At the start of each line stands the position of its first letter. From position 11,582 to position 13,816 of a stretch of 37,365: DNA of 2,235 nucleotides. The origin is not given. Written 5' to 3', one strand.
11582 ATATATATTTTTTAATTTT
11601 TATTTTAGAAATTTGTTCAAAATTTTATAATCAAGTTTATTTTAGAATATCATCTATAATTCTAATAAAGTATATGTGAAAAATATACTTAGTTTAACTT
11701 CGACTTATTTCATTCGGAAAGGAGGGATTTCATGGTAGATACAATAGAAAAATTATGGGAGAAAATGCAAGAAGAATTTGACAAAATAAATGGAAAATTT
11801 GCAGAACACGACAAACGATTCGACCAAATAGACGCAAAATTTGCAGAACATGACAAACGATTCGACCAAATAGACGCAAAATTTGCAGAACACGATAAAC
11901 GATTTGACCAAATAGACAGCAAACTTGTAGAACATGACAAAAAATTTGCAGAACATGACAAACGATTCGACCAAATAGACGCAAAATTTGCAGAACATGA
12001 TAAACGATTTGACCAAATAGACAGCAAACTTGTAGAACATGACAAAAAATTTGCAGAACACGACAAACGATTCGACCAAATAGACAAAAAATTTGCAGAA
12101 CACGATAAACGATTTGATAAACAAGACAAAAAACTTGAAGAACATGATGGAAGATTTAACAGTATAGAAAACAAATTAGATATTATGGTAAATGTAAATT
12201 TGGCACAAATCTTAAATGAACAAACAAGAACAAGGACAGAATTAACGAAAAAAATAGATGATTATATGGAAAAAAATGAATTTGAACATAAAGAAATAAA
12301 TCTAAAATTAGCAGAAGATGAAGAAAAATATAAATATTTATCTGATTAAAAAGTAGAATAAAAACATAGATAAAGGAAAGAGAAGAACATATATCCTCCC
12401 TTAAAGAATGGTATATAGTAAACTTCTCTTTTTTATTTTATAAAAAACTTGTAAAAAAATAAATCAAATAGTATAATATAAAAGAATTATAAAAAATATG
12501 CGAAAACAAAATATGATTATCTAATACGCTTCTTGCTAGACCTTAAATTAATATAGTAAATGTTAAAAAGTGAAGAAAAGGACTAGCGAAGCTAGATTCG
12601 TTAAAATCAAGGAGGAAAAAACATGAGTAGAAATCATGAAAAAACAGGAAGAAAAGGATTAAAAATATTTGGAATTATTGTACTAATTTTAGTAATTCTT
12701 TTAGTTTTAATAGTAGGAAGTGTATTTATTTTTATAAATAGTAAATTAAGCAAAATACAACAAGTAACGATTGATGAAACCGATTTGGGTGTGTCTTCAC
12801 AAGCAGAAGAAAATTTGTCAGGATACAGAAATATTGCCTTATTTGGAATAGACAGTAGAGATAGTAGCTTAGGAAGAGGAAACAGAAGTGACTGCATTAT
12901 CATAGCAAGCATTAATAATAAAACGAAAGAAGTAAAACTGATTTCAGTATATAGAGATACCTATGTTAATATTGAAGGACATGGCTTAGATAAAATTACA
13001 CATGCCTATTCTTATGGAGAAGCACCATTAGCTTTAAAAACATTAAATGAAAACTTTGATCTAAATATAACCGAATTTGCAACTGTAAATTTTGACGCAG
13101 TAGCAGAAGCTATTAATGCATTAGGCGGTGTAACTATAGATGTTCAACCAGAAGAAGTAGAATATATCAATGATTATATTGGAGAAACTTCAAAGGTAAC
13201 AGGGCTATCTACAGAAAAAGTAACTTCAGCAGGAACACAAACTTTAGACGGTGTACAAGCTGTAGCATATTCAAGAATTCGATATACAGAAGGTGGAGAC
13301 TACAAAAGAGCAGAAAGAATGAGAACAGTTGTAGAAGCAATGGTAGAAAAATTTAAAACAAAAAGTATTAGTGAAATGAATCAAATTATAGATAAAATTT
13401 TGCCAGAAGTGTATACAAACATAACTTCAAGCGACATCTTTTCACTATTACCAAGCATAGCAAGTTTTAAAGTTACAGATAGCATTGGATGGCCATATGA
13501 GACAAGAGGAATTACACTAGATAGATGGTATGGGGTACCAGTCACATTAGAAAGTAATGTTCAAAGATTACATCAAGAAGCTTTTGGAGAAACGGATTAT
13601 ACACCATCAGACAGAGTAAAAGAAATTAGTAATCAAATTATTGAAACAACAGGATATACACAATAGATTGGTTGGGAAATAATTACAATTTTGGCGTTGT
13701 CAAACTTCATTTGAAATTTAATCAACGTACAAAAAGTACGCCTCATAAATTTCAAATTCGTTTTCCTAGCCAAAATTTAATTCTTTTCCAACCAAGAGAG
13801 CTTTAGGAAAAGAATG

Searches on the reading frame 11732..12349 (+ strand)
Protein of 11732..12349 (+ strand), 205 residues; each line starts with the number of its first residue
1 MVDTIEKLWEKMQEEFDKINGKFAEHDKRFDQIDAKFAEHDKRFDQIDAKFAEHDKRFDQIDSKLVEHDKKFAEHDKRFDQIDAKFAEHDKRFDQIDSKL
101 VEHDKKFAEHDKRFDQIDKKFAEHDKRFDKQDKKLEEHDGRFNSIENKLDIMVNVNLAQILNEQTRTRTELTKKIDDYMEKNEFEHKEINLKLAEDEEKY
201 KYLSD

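Call 97: search_protein_families(library=pfam, proteins=[window:11732-12349:+])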
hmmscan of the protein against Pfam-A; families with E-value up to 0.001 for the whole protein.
window:11732-12349:+ (205 aa): 7 families
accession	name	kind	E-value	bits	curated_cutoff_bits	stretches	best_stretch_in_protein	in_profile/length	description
PF16533.10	SOAR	-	7.7e-08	32.7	25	0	9-63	40-95/101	STIM1 Orai1-activating region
PF23991.1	DUF7310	-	2.3e-07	31.7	40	0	90-151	2-62/83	Coiled-coil region of unknown function (DUF7310)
PF09762.14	CCDC93_CC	-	0.00017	21.2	30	0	3-67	139-204/429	CCDC93 coiled-coil domain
PF02601.20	Exonuc_VII_L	-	0.00024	21.1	35.9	0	81-184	159-257/315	Exonuclease VII, large subunit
PF13874.11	Nup54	-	0.00036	21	30.5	0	121-200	31-112/140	Nucleoporin complex subunit 54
PF19220.6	Rod_CreS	-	0.00068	19.2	100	0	10-193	23-208/359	Crescentin, rod domain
PF20667.3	Sec10_N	-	0.00081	19.9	27.4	0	15-67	14-81/118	Exocyst complex component Sec10, N-terminal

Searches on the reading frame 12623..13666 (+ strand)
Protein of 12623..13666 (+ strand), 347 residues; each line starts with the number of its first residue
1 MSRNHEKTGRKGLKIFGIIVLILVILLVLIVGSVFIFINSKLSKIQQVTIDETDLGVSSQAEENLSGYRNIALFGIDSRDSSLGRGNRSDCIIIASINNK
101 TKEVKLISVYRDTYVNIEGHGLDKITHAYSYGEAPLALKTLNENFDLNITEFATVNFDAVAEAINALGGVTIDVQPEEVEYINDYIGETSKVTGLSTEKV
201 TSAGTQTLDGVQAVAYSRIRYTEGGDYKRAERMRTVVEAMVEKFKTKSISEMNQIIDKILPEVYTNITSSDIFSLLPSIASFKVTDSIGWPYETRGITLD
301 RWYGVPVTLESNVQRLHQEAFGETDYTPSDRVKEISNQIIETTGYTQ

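Call 97: search_protein_families(library=pfam, proteins=[window:12623-13666:+])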
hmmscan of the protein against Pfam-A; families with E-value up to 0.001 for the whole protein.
window:12623-13666:+ (347 aa): 1 family
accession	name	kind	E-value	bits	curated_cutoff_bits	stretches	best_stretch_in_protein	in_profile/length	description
PF03816.19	LytR_cpsA_psr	-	3.7e-37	128.2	24.6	1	88-245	1-149/150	LytR_cpsA_psr family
